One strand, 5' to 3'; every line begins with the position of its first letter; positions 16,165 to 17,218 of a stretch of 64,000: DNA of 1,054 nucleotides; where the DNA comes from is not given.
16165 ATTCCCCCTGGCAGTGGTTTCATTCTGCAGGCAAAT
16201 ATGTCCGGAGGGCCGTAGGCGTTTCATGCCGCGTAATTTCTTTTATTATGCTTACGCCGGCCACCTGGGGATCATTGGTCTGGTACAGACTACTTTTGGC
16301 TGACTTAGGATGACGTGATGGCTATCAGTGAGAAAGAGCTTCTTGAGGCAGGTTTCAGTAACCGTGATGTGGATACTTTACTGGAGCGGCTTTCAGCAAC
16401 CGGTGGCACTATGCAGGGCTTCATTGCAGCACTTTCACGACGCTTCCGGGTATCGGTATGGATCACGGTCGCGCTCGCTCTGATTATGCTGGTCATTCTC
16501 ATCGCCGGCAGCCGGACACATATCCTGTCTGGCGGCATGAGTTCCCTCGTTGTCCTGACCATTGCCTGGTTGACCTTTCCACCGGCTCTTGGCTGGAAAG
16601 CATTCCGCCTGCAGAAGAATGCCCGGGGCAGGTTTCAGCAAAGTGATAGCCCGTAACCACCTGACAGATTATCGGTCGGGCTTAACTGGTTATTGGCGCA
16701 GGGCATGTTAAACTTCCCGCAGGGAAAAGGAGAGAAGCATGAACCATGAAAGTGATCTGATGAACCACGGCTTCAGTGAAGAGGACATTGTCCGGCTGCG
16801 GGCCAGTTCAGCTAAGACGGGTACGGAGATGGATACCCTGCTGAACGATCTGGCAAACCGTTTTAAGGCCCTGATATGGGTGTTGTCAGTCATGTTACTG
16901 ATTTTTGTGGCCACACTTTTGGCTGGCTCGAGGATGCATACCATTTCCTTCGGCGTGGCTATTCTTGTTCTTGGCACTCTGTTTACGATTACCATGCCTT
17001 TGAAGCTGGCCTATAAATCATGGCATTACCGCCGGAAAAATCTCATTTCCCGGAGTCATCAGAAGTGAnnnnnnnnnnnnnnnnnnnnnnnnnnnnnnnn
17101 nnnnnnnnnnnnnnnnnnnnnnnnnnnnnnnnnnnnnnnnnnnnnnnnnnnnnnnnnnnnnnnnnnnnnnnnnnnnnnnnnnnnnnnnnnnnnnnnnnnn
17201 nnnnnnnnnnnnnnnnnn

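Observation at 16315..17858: DUF4225-like gene convergent with two tandem paralogous small 2-TM proteins (candidate toxin/immunity-like module)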

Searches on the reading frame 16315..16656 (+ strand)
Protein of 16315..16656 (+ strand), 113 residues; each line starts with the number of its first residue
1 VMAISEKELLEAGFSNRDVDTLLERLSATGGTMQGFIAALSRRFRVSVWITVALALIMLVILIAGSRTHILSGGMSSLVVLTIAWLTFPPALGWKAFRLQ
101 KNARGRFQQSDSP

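Call 3: search_protein_families(library=pfam, proteins=[window:16315-16656:+], max_evalue=0.1)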
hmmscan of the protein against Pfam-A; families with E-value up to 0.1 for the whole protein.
window:16315-16656:+ (113 aa): 0 families

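Call 4: search_protein_families(library=ncbifam, proteins=[window:16315-16656:+], max_evalue=0.1)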
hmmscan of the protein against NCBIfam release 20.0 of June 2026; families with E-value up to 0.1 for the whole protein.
window:16315-16656:+ (113 aa): 0 families

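Call 7: search_protein_families(library=padloc, proteins=[window:16315-16656:+], max_evalue=0.1)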
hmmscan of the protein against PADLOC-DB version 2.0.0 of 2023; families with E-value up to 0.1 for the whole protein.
window:16315-16656:+ (113 aa): 0 families

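Call 16: find_homologous_proteins(query=A1, max_evalue=0.001)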
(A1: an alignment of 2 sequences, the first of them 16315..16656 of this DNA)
Query A1 (2 sequences) (113 aa, profile of the alignment): 66 proteins with E <= 0.001 among 176 candidates.
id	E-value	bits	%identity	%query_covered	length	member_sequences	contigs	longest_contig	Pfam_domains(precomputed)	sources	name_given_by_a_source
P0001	9.5e-54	198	96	99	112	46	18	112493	-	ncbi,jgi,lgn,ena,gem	ncbi:UNVERIFIED_ORG: hypothetical protein J2Y93_004573 [Pantoea agglomerans]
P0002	1.1e-53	198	32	85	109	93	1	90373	-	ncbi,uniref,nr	ncbi:hypothetical protein [Enterobacter bugandensis]|uniref:hypothetical protein n=1 Tax=Enterobacte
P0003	9.1e-53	195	33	86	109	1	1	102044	-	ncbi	ncbi:hypothetical protein ACWKXN_19580 [Enterobacter sp. UPMP2060]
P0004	8.7e-52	192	31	85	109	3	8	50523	-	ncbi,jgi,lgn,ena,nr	ncbi:TPA: hypothetical protein OMS23_004062 [Enterobacter hormaechei]|jgi:hypothetical protein|nr:hy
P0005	7.1e-50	185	34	86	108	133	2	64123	-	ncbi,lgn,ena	-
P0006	9.4e-49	182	96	99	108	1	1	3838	-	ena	-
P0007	1.7e-48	181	91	99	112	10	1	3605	-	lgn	-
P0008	3.6e-48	180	29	93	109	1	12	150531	-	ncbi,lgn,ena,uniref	ncbi:hypothetical protein [Enterobacter hormaechei]|uniref:hypothetical protein n=1 Tax=Enterobacter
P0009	2.4e-47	177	33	87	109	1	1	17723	-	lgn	-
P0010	4.2e-47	177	30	87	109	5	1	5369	-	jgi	jgi:membrane protein YdbS with pleckstrin-like domain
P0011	4.5e-47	176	29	88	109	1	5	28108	-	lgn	-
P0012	1.7e-44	168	88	96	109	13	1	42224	-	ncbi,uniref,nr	ncbi:hypothetical protein [Enterobacter bugandensis]|uniref:hypothetical protein n=1 Tax=Enterobacte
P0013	1.9e-44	168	84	96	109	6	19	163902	-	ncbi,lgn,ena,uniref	ncbi:hypothetical protein ACS6OA_21530 [Enterobacter hormaechei subsp. steigerwaltii]|uniref:hypothe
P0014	2.3e-44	168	84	96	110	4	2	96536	-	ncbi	ncbi:hypothetical protein ACP3P6_22765 [Enterobacter mori]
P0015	2.4e-44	168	83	96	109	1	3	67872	-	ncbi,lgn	ncbi:hypothetical protein ACAD17_004558 [Enterobacter ludwigii]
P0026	5.6e-40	154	78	89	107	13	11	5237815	-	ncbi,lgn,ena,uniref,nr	ncbi:hypothetical protein C0Q87_20505 [Klebsiella aerogenes]|uniref:hypothetical protein n=1 Tax=Kle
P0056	1.1e-16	79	58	81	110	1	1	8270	-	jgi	jgi:hypothetical protein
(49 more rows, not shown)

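Call 17: find_encoding_contigs(protein=P0026, flank=6000, max_places=4)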
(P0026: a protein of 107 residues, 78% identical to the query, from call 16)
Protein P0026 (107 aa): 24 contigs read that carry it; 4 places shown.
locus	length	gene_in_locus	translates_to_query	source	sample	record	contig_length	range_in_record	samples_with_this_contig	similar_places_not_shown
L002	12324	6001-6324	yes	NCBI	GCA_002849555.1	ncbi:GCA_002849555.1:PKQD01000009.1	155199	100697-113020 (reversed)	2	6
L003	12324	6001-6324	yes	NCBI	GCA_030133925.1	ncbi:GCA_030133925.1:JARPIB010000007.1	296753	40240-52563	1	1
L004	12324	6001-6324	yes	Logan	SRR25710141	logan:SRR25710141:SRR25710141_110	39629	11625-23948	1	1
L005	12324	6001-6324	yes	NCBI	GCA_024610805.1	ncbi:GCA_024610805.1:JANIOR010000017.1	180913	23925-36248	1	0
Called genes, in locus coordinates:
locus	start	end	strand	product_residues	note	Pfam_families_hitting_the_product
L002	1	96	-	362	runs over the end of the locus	PF13531:SBP_bac_11, PF01547:SBP_bac_1, PF13343:SBP_bac_6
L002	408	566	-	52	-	-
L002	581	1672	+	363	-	PF02615:Ldh_2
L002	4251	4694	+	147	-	PF00583:Acetyltransf_1, PF13673:Acetyltransf_10, PF13508:Acetyltransf_7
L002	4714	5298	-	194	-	PF13560:HTH_31, PF01381:HTH_3, PF12844:HTH_19 (weak), PF13443:HTH_26 (weak)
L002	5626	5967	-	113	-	PF02796:HTH_7 (weak)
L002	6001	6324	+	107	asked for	-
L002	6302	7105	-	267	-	PF13988:DUF4225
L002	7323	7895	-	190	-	PF01613:Flavin_Reduct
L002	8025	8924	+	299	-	PF00126:HTH_1, PF03466:LysR_substrate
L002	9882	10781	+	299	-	PF00126:HTH_1, PF03466:LysR_substrate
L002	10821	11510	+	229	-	PF08279:HTH_11, PF19187:HTH_PafC (faint), PF13280:WYL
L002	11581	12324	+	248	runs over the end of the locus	PF00106:adh_short, PF01370:Epimerase (weak), PF08659:KR, PF23441:SDR (weak), PF13561:adh_short_C2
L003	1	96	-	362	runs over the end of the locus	PF13531:SBP_bac_11, PF01547:SBP_bac_1, PF13343:SBP_bac_6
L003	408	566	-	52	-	-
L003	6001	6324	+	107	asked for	-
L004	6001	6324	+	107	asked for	-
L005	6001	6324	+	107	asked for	-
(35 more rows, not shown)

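Call 18: find_encoding_contigs(protein=P0056, flank=6000, max_places=3)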
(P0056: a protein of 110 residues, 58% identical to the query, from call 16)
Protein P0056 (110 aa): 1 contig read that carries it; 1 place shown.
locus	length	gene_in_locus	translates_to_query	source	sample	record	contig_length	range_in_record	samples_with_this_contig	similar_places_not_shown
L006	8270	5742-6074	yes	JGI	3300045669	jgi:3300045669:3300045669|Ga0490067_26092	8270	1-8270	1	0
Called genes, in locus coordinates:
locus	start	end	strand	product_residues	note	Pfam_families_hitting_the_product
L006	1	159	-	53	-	?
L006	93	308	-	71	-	-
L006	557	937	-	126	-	PF00239:Resolvase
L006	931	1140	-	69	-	-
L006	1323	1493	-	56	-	-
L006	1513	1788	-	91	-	-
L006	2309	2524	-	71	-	PF07883:Cupin_2 (weak)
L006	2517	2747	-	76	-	-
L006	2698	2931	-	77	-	PF01934:HepT-like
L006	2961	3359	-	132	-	PF01909:NTP_transf_2, PF18765:Polbeta (weak)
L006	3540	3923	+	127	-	PF13700:DUF4158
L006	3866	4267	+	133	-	PF13700:DUF4158, PF01526:DDE_Tnp_Tn3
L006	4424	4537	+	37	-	-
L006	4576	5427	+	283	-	PF01548:DEDD_Tnp_IS110, PF02371:Transposase_20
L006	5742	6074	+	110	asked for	-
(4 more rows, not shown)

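Call 54: search_dna_similar(query=window:16318-16653:+, collection=plasmids, mode=protein, rows=spread, max_rows=25, max_evalue=0.001)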
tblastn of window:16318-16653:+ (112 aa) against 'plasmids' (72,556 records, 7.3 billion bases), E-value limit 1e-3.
Records with a match: 297; places in all: 348; records where one place covers at least 80% of the query: 291.
Best place of each record, by identity: >=99% 32; 95-99% 9; 90-95% 1; 80-90% 12; 60-80% 94; <60% 149.
By first word of the organism name: Enterobacter 168; Pantoea 63; Klebsiella 24; Escherichia 15; Cronobacter 10; Citrobacter 6; Kosakonia 4; Salmonella 3; Serratia 1; Providencia 1; and 2 more.
By predicted mobility (MOB-suite, as given by PLSDB): conjugative 142; non-mobilizable 141; mobilizable 14.
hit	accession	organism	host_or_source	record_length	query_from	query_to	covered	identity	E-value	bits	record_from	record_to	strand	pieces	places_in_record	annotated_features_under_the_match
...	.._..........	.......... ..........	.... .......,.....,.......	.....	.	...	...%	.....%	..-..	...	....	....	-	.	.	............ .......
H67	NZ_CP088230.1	Enterobacter kobei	Homo sapiens,shunt fluid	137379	1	112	100%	100.0%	4e-56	193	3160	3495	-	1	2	hypothetical protein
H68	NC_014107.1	Enterobacter cloacae subsp. cloacae ATCC 13047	-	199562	1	112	100%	100.0%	4e-56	193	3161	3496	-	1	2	hypothetical protein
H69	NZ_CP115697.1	Enterobacter hormaechei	Homo sapiens,urine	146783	1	112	100%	95.5%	1e-52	183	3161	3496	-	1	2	hypothetical protein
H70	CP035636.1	Enterobacter cloacae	Homo sapiens,blood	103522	1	107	96%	78.5%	2e-37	140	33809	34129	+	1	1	hypothetical protein | DUF4225 domain-containing protein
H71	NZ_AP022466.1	Enterobacter roggenkampii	-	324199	1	107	96%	78.5%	4e-37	139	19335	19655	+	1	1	hypothetical protein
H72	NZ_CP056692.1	Enterobacter hormaechei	culture,Wastewater influent sample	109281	1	107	96%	77.6%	6e-37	138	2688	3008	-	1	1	hypothetical protein | DUF4225 domain-containing protein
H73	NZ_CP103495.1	Enterobacter hormaechei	Homo sapiens,blood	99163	1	107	96%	77.6%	2e-36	137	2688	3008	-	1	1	hypothetical protein | DUF4225 domain-containing protein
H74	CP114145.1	Enterobacter hormaechei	Homo sapiens,blood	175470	1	107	96%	77.6%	2e-36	137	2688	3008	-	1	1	hypothetical protein | DUF4225 domain-containing protein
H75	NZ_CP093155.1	Enterobacter asburiae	Homo sapiens,urine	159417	1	107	96%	77.6%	2e-36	137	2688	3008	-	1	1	hypothetical protein | DUF4225 domain-containing protein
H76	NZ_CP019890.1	Enterobacter hormaechei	bacteria culture,high concentration of ...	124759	1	107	96%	76.6%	4e-36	136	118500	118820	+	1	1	hypothetical protein | DUF4225 domain-containing protein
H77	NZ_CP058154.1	Enterobacter hormaechei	culture,Freshwater sample from ...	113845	1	78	70%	82.1%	3e-22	97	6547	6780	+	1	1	hypothetical protein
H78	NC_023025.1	Cronobacter malonaticus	-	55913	39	100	55%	66.1%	1e-12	69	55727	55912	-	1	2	none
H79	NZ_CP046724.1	Pantoea agglomerans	pure culture,cherry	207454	1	103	92%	34.0%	2e-8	57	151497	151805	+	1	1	hypothetical protein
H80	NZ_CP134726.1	Pantoea agglomerans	Allium cepa,cell culture,bulb ...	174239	1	103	92%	33.0%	2e-8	57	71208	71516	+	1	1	hypothetical protein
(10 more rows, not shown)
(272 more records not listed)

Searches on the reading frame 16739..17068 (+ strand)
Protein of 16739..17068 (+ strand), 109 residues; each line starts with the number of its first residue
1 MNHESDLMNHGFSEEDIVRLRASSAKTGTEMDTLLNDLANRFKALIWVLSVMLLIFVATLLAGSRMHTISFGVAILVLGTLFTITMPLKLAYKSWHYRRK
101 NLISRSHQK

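Call 3: search_protein_families(library=pfam, proteins=[window:16739-17068:+], max_evalue=0.1)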
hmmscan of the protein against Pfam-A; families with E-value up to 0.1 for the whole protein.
window:16739-17068:+ (109 aa): 5 families
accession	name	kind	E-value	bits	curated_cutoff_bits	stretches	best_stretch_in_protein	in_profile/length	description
PF09274.16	ParG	-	0.031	14.9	21.4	1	8-40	37-69/76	ParG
PF06799.16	CGLD27-like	-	0.033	14.7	25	1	44-105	37-97/143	Conserved in the green lineage and diatoms 27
PF01284.28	MARVEL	-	0.039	14.4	32.8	1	42-85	9-55/135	Membrane-associating domain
PF00122.25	E1-E2_ATPase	-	0.054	13.5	28.1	1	17-79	97-158/181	E1-E2 ATPase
PF04842.18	DUF639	-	0.061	13.2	37.1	1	15-90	110-184/231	Plant protein of unknown function (DUF639)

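Call 4: search_protein_families(library=ncbifam, proteins=[window:16739-17068:+], max_evalue=0.1)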
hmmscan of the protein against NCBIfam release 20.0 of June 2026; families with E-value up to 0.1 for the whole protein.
window:16739-17068:+ (109 aa): 1 family
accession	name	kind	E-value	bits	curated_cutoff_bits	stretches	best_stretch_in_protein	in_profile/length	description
NF047999.1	Erum7620_fam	equivalog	0.013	16.1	90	1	44-99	37-89/113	Erum7620/ECH_0207 family putative T1SS effector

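Call 7: search_protein_families(library=padloc, proteins=[window:16739-17068:+], max_evalue=0.1)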
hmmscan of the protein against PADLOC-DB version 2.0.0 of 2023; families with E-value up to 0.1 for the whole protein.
window:16739-17068:+ (109 aa): 1 family
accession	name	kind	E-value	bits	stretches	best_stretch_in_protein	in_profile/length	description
PDLC00702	Effector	-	0.042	11.2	1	41-101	7-65/211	2TM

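Call 55: search_dna_similar(query=window:16739-17065:+, collection=plasmids, mode=protein, rows=spread, max_rows=25, max_evalue=0.001)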
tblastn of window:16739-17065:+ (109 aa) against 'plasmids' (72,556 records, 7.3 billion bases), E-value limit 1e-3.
Records with a match: 351; places in all: 402; records where one place covers at least 80% of the query: 346.
Best place of each record, by identity: >=99% 32; 95-99% 62; 90-95% 22; <60% 235.
By first word of the organism name: Enterobacter 204; Pantoea 63; Klebsiella 29; Escherichia 15; Cronobacter 9; Citrobacter 8; Erwinia 7; Salmonella 3; Kosakonia 3; Yersinia 3; and 6 more.
By predicted mobility (MOB-suite, as given by PLSDB): conjugative 156; non-mobilizable 152; mobilizable 43.
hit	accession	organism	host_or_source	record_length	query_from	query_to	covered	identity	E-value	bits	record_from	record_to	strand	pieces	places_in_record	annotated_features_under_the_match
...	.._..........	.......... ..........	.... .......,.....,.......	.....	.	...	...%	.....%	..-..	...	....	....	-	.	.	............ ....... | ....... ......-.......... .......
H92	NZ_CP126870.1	Enterobacter hormaechei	Homo sapiens,isolated bacterial ...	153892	1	109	100%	100.0%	3e-66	222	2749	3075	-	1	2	hypothetical protein | DUF4225 domain-containing protein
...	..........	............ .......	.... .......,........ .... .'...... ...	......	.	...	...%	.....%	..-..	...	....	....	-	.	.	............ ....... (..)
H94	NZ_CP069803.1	Citrobacter sp. B72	cell culture,water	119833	1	109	100%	95.4%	3e-61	207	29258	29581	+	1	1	hypothetical protein | DUF4225 domain-containing protein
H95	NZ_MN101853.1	Escherichia coli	Homo sapiens,feces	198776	1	109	100%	95.4%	3e-61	207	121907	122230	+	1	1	hypothetical protein | DUF4225 domain-containing protein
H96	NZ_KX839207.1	Klebsiella pneumoniae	-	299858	1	109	100%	95.4%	3e-61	207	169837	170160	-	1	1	hypothetical protein | DUF4225 domain-containing protein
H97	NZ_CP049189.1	Enterobacter hormaechei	Homo sapiens,single culture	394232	1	109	100%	95.4%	3e-61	207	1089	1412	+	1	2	hypothetical protein | DUF4225 domain-containing protein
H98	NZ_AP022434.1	Enterobacter kobei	-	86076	1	109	100%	94.5%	2e-60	205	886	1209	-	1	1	hypothetical protein | DUF4225 domain-containing protein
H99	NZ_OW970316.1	Pantoea agglomerans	Olive knot caused by Pseudomonas ...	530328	4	108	96%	36.2%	1e-15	77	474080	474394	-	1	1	hypothetical protein | DUF4225 domain-containing protein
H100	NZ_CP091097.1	Pantoea agglomerans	whole organism,Perithecium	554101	4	108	96%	35.2%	2e-14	74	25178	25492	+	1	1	hypothetical protein | DUF4225 domain-containing protein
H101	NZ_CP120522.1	Enterobacter roggenkampii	Homo sapiens,feces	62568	4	108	96%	34.3%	6e-12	67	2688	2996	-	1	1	hypothetical protein | DUF4225 domain-containing protein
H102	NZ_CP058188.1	Enterobacter hormaechei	culture,Wastewater influent sample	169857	4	108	96%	34.3%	6e-12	67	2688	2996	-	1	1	hypothetical protein | DUF4225 domain-containing protein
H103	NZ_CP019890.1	Enterobacter hormaechei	bacteria culture,high concentration of ...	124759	4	108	96%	34.3%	2e-11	66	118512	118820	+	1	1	hypothetical protein | DUF4225 domain-containing protein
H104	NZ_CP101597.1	Cronobacter dublinensis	Cereal-based food (noodle) for infant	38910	4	105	94%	34.3%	5e-11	64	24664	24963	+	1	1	DUF4225 domain-containing protein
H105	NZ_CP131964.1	Enterobacter ludwigii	Homo sapiens,urine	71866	4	108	96%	33.3%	4e-12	67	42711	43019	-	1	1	hypothetical protein | DUF4225 domain-containing protein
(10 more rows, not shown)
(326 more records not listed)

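Call 56: get_annotated_region(hit=H95, flank=4000)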
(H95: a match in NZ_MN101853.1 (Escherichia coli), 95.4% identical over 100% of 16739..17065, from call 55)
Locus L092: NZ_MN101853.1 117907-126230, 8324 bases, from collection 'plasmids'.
description: Escherichia coli strain 13ZX36 plasmid p13ZX36-200, complete sequence
organism: Escherichia coli (NCBI taxid 562)
taxonomy: Bacteria; Pseudomonadota; Gammaproteobacteria; Enterobacterales; Enterobacteriaceae; Escherichia; Escherichia coli
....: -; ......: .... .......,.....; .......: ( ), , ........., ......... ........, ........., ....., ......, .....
typing (MOB-suite, as given by PLSDB): conjugative; replicon IncC,rep_cluster_1254; relaxase MOBH,MOBH; mating-pair formation MPF_F
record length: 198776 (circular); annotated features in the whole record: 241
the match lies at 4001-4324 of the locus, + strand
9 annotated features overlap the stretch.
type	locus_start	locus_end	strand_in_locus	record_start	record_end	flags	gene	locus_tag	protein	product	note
CDS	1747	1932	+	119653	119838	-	-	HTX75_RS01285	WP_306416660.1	hypothetical protein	-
CDS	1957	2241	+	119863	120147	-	-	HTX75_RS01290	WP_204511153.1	thermonuclease family protein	-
CDS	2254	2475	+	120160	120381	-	-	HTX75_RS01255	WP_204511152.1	hypothetical protein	-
CDS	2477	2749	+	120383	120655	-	-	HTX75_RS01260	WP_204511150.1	hypothetical protein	-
CDS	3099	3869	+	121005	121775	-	-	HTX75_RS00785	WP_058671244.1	TraX family protein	-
CDS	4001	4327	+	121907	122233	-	-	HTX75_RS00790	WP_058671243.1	hypothetical protein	-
CDS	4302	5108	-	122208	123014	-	-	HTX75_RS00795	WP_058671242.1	DUF4225 domain-containing protein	-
CDS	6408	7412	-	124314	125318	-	-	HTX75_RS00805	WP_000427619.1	IS110-like element IS5075 family transposase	GO:0006313 - DNA transposition [Evidence IEA]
CDS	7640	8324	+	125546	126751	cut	chrA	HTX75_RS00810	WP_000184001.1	chromate efflux transporter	GO:0015703 - chromate transport [Evidence IEA]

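Call 99: get_annotated_region(hit=H101, flank=2700)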
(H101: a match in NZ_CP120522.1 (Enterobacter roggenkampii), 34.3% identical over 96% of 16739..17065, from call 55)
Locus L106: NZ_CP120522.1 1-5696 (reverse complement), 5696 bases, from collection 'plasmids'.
description: Enterobacter roggenkampii strain 0-E plasmid pER0-E2, complete sequence
organism: Enterobacter roggenkampii (NCBI taxid 1812935)
taxonomy: Bacteria; Pseudomonadota; Gammaproteobacteria; Enterobacterales; Enterobacteriaceae; Enterobacter; Enterobacter roggenkampii
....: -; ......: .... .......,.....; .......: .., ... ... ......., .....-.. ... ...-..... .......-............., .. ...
typing (MOB-suite, as given by PLSDB): non-mobilizable; replicon IncFII,IncR
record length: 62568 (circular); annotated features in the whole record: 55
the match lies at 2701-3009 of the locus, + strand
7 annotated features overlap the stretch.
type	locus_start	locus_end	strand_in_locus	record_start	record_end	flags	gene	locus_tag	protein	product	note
CDS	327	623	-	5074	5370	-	-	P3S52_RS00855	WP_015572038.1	type II toxin-antitoxin system RelE/ParE family toxin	GO:0030541 - plasmid partitioning [Evidence IEA]; GO:0051290 - protein heterotetramerization [Evidence IEA]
CDS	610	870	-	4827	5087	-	-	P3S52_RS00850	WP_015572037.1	type II toxin-antitoxin system ParD family antitoxin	GO:0051983 - regulation of chromosome segregation [Evidence IEA]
CDS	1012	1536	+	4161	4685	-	-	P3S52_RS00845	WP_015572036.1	hypothetical protein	-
CDS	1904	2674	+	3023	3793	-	-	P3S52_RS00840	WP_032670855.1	TraX family protein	-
CDS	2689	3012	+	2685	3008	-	-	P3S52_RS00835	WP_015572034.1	hypothetical protein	-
CDS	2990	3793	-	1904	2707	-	-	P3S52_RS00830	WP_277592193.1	DUF4225 domain-containing protein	-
CDS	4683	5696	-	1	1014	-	repA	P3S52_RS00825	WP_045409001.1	plasmid replication initiator RepA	-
